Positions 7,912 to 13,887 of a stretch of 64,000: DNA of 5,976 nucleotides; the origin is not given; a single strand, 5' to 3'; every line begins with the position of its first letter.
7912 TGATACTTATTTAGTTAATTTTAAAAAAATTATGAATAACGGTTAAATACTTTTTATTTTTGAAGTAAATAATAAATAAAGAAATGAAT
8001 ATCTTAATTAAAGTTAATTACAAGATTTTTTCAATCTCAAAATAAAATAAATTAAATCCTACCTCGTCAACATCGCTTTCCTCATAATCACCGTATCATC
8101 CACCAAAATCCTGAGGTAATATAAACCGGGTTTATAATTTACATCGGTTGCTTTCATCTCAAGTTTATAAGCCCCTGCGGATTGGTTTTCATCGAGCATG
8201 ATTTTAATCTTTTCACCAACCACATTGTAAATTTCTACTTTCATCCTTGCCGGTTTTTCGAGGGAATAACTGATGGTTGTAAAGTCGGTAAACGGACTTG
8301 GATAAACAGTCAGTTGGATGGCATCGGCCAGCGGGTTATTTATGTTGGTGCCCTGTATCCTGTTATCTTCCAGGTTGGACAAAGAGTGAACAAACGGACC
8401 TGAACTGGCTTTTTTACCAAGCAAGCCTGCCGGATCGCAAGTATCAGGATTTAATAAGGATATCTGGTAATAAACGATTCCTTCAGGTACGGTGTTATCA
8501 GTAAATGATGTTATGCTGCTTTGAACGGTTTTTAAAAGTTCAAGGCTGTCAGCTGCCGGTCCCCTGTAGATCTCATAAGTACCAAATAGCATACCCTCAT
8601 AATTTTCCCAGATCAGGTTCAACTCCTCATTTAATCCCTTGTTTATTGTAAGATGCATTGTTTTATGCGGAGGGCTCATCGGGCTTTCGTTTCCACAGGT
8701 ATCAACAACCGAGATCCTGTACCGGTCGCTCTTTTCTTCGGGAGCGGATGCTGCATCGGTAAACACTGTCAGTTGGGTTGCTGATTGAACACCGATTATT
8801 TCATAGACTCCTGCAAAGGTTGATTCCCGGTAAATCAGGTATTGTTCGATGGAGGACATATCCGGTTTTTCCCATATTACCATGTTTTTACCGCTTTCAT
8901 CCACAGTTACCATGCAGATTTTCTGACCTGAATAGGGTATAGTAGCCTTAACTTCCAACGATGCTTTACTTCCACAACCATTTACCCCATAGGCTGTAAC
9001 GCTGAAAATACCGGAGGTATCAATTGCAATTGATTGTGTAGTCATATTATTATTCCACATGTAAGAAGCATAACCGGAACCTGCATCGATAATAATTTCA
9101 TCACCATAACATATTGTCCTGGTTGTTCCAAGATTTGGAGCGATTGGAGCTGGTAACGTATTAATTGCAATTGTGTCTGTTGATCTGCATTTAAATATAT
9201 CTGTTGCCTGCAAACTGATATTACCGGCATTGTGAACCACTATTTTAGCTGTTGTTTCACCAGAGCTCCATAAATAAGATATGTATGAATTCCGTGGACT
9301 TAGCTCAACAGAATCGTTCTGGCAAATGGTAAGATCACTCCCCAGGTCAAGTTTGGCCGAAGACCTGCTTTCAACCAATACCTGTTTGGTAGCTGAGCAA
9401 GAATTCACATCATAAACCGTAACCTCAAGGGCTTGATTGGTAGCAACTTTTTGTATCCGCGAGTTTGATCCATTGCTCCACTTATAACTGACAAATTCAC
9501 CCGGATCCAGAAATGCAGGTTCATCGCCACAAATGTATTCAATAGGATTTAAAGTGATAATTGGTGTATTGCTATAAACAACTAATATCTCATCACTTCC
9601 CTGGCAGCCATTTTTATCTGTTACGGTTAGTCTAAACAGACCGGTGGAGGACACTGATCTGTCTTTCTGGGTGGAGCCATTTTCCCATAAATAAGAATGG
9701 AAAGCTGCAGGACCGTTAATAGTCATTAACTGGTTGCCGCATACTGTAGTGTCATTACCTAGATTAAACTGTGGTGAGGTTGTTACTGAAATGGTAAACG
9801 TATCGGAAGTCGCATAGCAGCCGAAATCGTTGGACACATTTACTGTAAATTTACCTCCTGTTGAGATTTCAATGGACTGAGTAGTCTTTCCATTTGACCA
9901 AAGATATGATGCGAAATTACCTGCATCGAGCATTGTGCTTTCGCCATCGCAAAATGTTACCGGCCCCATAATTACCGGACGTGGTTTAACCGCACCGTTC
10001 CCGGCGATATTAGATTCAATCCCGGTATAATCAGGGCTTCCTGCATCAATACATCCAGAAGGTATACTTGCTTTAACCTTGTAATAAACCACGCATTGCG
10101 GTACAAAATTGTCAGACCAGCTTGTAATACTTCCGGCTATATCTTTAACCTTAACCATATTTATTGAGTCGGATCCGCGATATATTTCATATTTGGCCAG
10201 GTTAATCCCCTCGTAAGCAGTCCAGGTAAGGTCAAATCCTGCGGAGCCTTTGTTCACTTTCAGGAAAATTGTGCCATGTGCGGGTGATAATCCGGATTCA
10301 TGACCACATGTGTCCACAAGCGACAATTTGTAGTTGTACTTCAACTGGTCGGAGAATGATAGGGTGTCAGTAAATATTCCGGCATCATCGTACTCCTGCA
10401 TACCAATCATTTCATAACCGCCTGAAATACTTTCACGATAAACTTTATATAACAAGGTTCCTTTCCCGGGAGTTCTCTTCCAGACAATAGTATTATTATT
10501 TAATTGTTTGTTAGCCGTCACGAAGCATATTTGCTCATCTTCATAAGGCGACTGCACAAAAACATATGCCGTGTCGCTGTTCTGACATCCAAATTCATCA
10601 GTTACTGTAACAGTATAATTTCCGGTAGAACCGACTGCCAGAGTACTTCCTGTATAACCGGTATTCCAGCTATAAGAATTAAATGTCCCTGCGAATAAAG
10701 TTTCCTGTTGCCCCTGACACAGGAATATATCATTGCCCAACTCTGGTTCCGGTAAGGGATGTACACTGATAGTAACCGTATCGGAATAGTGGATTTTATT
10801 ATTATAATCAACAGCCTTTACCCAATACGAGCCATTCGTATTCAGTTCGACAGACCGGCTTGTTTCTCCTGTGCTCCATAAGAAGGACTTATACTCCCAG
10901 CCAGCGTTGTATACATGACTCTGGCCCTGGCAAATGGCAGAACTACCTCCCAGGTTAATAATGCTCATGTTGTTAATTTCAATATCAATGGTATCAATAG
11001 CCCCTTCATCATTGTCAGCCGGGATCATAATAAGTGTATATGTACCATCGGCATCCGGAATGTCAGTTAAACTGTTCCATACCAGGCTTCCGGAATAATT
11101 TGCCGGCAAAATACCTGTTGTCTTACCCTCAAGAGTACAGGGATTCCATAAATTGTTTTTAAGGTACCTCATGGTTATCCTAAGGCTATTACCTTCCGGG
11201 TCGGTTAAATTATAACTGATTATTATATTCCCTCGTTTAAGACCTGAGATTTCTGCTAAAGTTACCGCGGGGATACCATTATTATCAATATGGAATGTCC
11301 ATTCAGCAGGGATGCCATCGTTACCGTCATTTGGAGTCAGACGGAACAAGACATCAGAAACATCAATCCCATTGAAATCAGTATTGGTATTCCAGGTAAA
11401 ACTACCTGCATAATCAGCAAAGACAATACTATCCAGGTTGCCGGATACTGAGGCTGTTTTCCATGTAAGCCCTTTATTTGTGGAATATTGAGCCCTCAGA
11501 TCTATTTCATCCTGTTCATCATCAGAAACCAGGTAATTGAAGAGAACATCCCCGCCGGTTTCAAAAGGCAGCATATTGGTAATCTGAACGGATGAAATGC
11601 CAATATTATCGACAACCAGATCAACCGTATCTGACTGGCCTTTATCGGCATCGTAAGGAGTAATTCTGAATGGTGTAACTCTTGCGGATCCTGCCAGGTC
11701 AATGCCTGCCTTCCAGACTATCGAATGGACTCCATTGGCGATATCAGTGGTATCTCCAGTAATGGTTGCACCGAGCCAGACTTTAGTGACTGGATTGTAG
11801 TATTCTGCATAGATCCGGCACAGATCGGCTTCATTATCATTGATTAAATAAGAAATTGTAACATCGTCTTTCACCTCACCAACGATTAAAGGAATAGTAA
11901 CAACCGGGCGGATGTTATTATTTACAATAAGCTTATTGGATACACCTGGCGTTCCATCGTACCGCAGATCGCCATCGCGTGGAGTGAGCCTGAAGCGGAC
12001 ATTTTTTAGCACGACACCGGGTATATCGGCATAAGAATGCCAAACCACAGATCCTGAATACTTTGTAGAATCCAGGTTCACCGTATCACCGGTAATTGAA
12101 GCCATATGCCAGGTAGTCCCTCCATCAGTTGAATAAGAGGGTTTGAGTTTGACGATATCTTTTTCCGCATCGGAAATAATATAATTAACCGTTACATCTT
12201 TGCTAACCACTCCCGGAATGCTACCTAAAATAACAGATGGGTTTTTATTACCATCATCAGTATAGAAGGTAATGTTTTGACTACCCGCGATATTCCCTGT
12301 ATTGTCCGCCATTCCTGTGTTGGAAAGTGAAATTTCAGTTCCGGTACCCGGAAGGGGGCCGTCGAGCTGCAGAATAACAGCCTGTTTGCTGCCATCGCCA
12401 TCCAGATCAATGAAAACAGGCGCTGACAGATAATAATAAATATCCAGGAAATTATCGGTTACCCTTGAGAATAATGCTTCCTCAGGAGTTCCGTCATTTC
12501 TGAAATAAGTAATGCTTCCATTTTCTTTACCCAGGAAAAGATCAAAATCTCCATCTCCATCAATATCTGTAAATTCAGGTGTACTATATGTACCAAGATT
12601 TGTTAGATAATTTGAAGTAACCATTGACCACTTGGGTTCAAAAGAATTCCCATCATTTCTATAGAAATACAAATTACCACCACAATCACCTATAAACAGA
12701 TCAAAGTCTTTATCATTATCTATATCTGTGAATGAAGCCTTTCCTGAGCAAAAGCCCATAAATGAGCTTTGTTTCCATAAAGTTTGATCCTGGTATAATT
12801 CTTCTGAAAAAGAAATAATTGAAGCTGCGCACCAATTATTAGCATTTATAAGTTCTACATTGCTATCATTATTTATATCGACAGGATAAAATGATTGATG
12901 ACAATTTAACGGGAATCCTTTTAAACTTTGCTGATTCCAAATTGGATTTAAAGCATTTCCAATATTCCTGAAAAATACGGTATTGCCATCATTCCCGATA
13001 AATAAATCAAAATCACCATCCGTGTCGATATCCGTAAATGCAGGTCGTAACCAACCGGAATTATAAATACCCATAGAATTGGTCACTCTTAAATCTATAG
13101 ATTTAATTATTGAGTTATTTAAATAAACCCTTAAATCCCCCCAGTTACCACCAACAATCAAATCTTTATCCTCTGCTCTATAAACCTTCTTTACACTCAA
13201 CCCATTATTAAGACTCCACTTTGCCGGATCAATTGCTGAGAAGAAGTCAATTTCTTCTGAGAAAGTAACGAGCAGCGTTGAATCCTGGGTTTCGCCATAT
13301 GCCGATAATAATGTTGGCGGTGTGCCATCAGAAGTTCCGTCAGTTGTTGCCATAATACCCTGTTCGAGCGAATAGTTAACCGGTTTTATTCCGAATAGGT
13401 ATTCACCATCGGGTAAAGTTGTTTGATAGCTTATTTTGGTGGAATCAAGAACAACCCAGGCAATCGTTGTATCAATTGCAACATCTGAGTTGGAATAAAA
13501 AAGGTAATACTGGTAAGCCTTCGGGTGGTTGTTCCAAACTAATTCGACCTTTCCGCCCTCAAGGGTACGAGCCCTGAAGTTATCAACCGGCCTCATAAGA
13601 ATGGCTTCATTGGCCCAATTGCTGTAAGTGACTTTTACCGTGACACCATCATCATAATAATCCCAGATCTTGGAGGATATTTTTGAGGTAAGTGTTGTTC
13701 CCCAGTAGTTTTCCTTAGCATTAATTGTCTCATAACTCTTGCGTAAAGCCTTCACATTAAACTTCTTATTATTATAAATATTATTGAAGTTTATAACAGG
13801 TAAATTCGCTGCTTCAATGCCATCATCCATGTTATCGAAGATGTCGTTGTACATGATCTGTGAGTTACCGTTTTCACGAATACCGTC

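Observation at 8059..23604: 15.5-kb single gene encoding a 5,181-aa T9SS cargo with an unusual domain mosaic and no recognisable catalytic domain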

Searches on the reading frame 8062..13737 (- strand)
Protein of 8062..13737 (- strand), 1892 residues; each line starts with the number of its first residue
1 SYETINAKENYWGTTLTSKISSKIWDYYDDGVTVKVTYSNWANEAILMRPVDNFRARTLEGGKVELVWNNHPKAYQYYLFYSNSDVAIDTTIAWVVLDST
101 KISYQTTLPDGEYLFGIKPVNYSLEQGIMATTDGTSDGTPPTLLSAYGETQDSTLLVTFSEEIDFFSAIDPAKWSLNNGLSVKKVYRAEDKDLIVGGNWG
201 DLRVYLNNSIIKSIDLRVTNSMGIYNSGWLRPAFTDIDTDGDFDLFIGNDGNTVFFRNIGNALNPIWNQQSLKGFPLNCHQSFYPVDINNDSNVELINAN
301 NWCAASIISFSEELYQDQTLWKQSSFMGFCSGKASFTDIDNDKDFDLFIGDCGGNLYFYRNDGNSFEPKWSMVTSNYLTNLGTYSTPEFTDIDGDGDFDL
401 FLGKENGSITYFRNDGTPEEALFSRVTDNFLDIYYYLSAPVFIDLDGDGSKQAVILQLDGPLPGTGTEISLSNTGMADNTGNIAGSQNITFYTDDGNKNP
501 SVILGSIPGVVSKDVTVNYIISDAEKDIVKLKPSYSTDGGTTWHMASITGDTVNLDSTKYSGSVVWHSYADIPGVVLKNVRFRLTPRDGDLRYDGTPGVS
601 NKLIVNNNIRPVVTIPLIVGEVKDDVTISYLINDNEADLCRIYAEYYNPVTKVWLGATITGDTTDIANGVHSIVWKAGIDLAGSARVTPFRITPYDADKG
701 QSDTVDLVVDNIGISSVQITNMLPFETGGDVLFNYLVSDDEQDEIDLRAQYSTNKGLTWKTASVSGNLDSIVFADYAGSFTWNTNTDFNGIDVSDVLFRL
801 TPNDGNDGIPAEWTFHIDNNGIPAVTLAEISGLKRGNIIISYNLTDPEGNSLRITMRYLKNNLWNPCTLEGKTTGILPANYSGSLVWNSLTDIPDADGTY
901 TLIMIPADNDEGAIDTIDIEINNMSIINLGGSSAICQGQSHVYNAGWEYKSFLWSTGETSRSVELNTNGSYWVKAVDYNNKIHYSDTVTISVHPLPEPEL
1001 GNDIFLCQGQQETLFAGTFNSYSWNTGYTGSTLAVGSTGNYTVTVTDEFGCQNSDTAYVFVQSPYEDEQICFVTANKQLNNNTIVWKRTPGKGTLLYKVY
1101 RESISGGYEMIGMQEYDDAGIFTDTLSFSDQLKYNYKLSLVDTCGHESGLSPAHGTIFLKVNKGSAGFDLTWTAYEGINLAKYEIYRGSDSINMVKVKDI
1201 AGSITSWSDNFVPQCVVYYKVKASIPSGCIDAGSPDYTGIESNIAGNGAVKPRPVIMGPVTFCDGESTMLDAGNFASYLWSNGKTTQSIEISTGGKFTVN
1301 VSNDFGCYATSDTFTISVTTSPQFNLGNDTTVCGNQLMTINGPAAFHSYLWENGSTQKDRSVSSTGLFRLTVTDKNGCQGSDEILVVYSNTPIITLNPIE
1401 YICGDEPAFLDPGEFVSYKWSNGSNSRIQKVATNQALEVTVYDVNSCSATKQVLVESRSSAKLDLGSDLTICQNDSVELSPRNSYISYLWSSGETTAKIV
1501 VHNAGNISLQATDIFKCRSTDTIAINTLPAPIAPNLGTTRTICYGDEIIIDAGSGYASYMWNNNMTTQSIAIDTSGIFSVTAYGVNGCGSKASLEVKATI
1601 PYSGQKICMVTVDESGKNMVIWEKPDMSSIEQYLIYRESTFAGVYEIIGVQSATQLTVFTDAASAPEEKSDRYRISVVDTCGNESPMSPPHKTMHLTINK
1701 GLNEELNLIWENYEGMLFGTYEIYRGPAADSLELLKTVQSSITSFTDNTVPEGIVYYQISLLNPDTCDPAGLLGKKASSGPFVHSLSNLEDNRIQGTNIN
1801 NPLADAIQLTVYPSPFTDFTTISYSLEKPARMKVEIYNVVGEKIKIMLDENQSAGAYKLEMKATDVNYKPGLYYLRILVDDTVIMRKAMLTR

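Call 57: find_related_loci(query=A3, collection=metagenome_contigs, flank=10000)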
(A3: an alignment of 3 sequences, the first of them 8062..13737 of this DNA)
Query A3 (1892 aa) in metagenome_contigs; peptide patterns used: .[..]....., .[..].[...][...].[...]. (x = any residue, [..] = any of these).
600 stretches matched a pattern (row limit reached: there are more); 52 encode a relative of the query (tblastn E <= 1e-3); 52 distinct loci.
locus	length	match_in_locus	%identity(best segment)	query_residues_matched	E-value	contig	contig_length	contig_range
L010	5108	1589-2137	42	3-185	7e-38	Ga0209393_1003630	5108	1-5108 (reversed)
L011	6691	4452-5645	29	909-1601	9e-25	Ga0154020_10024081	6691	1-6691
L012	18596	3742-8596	29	5-1892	6e-11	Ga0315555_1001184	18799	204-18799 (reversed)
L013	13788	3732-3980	34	1813-1892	2e-10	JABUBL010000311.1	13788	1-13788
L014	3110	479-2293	31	5-1892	5e-10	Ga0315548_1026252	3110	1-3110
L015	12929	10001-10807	33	3-1892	1e-9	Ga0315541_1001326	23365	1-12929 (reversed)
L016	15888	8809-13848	32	3-1892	2e-9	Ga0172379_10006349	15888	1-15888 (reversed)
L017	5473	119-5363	31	5-1892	7e-9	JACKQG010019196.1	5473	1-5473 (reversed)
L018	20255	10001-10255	27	1811-1892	3e-8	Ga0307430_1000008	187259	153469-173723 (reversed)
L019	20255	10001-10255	27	1811-1892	3e-8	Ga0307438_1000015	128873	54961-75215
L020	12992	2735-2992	29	1810-1892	4e-8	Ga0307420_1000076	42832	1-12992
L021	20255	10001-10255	27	1811-1892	3e-8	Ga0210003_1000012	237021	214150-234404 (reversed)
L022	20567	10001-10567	25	1698-1887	3e-8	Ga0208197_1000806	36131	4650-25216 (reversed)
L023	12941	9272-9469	35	1812-1879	2e-8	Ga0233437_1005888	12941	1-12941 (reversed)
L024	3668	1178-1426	30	1813-1892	7e-8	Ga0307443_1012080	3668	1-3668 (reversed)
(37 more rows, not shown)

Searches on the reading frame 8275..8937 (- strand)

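Call 19: search_protein_families(library=pfam, proteins=[window:8275-8937:-], max_evalue=1)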
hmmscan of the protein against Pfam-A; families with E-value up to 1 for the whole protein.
seq(221 aa): 1 family
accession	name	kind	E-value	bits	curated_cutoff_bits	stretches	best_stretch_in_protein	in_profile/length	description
PF16184.11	Cadherin_3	-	0.055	13.9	25.5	1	120-158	37-75/106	Cadherin-like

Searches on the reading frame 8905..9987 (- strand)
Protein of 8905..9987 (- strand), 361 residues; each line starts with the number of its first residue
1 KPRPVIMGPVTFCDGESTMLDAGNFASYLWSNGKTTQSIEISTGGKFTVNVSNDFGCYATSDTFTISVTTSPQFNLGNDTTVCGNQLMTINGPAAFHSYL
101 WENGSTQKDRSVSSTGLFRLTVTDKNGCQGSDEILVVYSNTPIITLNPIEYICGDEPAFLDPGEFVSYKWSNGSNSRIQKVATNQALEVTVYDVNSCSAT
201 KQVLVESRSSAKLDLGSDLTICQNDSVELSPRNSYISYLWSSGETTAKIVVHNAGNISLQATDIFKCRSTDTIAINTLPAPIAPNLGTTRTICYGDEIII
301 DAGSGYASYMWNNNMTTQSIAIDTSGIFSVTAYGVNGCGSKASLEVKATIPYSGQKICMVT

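Call 19: search_protein_families(library=pfam, proteins=[window:8905-9987:-], max_evalue=1)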
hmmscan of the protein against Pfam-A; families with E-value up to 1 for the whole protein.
seq(361 aa): 2 families
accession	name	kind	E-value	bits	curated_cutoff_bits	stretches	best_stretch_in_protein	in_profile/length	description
PF22352.2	K319L-like_PKD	-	7.6e-11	42.3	27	3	21-71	24-71/84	K319L-like, PKD domain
PF19081.6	Ig_7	-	0.0025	18.5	27.3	0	4-52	4-55/84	Ig-like domain CHU_C associated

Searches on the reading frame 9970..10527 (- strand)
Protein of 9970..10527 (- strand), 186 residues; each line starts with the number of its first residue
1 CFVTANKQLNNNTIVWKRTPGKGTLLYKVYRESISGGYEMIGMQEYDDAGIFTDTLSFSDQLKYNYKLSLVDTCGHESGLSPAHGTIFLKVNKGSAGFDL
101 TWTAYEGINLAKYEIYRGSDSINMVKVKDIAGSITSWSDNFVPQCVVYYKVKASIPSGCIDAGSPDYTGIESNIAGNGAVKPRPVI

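Call 19: search_protein_families(library=pfam, proteins=[window:9970-10527:-], max_evalue=1)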
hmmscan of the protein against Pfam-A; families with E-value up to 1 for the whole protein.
seq(186 aa): 1 family
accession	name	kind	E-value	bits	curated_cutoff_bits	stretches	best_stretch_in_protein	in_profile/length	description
PF21910.2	GH85_C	-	0.1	13.5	27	0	95-120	16-39/95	GH85 endohexosaminidases, C-terminal domain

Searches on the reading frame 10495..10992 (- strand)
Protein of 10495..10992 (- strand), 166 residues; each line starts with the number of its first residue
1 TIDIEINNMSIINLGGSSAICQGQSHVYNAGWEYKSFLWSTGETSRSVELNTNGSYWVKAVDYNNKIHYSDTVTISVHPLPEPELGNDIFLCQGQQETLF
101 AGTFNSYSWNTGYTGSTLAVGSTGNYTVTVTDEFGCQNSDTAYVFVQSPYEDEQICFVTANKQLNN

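Call 19: search_protein_families(library=pfam, proteins=[window:10495-10992:-], max_evalue=1)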
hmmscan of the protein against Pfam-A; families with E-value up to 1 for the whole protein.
seq(166 aa): 3 families
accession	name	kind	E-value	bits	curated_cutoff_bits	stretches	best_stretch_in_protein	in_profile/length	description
PF18981.6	InlK_D3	-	0.023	15.2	25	1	46-78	42-74/75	Internalin K domain (D3/D4)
PF19816.4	DUF6299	-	0.26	11.5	26.8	0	13-37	50-74/114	Family of unknown function (DUF6299)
PF19081.6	Ig_7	-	0.37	11.5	27.3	0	39-79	43-84/84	Ig-like domain CHU_C associated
